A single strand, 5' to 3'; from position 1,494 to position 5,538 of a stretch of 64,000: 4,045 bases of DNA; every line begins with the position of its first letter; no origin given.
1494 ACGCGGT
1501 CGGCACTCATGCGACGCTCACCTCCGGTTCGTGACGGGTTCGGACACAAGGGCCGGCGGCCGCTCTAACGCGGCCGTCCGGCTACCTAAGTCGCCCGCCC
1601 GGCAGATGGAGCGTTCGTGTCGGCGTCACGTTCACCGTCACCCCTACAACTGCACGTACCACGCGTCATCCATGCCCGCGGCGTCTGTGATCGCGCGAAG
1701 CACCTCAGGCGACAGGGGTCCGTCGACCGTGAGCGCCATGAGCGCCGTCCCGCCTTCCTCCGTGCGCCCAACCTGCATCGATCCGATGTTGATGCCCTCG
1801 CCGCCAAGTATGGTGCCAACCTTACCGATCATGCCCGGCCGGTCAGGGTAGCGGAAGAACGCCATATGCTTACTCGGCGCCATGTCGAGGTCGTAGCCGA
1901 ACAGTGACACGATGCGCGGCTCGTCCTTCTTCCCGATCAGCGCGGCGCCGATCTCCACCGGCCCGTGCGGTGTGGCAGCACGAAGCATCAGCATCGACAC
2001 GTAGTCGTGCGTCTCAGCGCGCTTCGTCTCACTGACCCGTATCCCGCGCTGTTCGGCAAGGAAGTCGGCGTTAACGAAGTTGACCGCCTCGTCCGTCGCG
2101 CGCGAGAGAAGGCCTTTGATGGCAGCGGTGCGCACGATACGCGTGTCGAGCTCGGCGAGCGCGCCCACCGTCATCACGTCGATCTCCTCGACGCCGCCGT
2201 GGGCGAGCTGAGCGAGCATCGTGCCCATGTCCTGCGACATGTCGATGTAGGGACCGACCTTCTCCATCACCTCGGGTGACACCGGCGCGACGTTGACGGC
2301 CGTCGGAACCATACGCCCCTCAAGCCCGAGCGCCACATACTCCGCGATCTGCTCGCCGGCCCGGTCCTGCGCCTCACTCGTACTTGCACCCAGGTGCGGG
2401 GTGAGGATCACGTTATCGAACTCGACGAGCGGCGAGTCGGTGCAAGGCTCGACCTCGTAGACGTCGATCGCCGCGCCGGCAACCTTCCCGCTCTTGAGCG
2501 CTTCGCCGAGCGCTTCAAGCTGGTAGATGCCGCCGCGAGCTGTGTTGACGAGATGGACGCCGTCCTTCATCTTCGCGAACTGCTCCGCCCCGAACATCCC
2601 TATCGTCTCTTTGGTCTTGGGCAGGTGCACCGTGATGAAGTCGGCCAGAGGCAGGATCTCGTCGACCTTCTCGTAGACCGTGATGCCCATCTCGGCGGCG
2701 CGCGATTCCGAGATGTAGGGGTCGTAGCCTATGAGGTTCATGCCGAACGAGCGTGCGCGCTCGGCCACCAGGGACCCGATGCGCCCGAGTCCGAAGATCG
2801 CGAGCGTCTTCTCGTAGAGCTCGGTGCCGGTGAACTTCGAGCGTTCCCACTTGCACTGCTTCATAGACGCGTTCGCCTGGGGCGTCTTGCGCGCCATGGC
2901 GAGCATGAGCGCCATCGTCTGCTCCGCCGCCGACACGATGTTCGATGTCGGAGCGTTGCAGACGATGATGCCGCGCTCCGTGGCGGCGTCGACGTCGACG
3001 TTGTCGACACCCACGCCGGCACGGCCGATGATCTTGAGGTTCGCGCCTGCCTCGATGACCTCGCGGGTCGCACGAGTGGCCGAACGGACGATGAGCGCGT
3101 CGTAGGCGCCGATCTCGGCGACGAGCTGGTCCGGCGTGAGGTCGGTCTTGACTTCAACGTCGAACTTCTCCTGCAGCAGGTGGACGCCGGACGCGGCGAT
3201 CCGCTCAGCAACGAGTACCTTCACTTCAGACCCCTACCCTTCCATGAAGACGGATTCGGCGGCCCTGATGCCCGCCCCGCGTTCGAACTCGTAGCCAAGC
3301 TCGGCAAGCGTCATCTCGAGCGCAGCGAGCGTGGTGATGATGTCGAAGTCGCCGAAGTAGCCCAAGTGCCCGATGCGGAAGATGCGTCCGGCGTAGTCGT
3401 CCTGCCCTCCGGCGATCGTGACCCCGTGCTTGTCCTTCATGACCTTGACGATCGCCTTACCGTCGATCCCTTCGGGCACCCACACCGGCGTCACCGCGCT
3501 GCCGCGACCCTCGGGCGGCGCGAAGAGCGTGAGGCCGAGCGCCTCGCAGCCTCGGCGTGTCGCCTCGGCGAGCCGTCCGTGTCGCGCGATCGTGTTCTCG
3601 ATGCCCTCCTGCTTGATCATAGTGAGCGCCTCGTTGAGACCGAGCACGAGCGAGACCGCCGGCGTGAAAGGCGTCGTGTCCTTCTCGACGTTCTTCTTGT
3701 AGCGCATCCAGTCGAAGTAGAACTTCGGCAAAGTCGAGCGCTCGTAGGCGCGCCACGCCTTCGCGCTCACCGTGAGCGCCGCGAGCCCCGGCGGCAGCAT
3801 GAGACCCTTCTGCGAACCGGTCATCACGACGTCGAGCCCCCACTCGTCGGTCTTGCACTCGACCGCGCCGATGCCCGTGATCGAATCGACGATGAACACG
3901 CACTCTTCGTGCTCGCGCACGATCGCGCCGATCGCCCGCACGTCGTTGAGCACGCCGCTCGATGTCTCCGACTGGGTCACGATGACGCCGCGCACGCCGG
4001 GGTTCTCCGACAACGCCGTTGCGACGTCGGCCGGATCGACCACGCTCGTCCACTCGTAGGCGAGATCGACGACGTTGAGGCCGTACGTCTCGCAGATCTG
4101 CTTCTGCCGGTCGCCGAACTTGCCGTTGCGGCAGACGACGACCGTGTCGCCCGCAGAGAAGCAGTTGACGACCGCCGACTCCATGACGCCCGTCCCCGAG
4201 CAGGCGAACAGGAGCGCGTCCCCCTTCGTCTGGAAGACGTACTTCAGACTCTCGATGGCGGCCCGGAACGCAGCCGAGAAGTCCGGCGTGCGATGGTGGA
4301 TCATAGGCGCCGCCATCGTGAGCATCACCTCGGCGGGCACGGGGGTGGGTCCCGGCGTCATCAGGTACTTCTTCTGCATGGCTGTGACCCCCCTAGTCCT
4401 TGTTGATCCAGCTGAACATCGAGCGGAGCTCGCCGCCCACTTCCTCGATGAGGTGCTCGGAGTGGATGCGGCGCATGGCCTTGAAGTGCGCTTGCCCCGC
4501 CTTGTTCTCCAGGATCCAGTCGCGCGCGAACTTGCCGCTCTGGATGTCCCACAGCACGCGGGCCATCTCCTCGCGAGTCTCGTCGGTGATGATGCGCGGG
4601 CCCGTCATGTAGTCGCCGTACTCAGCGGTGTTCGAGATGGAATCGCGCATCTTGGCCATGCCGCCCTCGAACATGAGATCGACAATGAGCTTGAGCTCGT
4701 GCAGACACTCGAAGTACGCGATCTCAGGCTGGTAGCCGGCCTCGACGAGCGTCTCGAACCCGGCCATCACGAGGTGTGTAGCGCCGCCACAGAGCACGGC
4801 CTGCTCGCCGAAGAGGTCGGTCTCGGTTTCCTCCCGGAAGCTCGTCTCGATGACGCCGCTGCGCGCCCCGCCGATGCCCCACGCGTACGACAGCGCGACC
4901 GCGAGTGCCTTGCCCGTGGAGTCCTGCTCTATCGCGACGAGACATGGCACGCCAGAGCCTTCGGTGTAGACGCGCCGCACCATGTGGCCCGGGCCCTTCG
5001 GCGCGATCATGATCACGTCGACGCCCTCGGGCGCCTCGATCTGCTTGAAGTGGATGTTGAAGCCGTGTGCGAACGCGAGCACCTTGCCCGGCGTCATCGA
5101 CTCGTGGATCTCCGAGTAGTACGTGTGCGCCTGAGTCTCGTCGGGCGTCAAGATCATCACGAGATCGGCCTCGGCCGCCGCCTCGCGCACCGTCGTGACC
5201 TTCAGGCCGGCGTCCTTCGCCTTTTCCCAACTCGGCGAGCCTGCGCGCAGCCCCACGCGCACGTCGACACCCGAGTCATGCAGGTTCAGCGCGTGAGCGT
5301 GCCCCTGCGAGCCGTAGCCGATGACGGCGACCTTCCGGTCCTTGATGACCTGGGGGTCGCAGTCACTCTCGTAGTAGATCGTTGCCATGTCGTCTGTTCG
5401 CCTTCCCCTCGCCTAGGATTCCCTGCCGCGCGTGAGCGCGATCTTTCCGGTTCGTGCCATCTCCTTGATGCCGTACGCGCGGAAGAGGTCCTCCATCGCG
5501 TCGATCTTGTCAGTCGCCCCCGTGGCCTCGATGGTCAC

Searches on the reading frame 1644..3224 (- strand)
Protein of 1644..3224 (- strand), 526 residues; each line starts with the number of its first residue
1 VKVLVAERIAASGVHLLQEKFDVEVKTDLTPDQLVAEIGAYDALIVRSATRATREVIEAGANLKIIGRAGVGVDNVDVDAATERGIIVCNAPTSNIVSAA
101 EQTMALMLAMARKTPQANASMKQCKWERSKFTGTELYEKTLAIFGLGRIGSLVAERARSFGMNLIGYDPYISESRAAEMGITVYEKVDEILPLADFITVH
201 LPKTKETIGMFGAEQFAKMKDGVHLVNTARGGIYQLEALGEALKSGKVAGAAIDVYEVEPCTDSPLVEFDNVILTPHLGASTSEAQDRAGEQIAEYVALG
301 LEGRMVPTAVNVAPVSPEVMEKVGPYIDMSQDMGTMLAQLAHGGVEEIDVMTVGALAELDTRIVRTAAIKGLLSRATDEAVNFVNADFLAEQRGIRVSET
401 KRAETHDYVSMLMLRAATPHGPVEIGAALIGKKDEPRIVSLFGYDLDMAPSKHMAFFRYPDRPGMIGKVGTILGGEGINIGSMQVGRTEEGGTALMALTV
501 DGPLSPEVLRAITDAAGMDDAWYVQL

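Call 36: search_protein_families(library=pfam, proteins=[window:1644-3224:-], max_evalue=0.0001)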
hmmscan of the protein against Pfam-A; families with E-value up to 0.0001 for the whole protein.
window:1644-3224:- (526 aa): 5 families
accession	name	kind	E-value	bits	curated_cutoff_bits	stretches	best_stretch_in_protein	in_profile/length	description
PF02826.25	2-Hacid_dh_C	-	2.8e-60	203.2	25.1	1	104-279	1-178/178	D-isomer specific 2-hydroxyacid dehydrogenase, NAD binding domain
PF00389.36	2-Hacid_dh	-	3.2e-36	124.4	24.6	1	3-311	1-134/134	D-isomer specific 2-hydroxyacid dehydrogenase, catalytic domain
PF19304.4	PGDH_inter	-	5.1e-25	88.3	27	1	323-441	2-118/119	D-3-phosphoglycerate dehydrogenase intervening domain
PF01842.31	ACT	-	5.8e-12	45.6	27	1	454-515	2-64/66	ACT domain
PF22629.2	ACT_AHAS_ss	-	3.6e-05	24.3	27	1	461-504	7-51/67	AHAS small subunit-like ACT domain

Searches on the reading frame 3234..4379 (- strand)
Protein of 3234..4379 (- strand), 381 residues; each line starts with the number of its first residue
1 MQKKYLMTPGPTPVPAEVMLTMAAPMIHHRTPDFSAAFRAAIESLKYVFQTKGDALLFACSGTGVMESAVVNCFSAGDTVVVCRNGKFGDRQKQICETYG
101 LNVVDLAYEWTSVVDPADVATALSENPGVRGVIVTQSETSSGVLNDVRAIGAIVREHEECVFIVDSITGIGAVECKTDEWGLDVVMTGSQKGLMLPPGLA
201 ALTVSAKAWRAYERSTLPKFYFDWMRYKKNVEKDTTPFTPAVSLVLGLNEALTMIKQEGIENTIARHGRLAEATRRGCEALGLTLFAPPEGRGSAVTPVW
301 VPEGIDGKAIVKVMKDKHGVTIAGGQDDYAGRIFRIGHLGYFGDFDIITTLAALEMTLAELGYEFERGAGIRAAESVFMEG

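Call 36: search_protein_families(library=pfam, proteins=[window:3234-4379:-], max_evalue=0.0001)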
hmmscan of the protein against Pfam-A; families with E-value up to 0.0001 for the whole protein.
window:3234-4379:- (381 aa): 2 families
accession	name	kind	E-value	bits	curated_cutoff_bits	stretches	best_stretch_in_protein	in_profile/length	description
PF00266.25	Aminotran_5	-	8.2e-26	91.3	21.5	1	5-326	2-339/371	Aminotransferase class-V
PF01053.26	Cys_Met_Meta_PP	-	4.1e-05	22.7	27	1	52-190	66-197/381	Cys/Met metabolism PLP-dependent enzyme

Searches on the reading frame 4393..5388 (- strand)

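Call 36: search_protein_families(library=pfam, proteins=[window:4393-5388:-], max_evalue=0.0001)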
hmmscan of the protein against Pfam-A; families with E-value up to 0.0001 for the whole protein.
window:4393-5388:- (331 aa): 5 families
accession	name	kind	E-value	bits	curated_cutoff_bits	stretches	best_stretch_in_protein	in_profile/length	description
PF07991.19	KARI_N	-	2.5e-76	255.3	20.6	1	14-178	1-165/165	Acetohydroxy acid isomeroreductase, NADPH-binding domain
PF01450.25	KARI_C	-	4.6e-65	218.8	29.1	1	184-327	1-144/144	Ketol-acid reductoisomerase, C-terminal domain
PF03446.21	NAD_binding_2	-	3.1e-07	31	21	1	19-105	1-90/161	NAD binding domain of 6-phosphogluconate dehydrogenase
PF02826.25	2-Hacid_dh_C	-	4.3e-06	26.7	25.1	1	12-91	31-109/178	D-isomer specific 2-hydroxyacid dehydrogenase, NAD binding domain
PF03807.23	F420_oxidored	-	7.7e-06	26.9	21.6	1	19-84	1-70/94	NADP oxidoreductase coenzyme F420-dependent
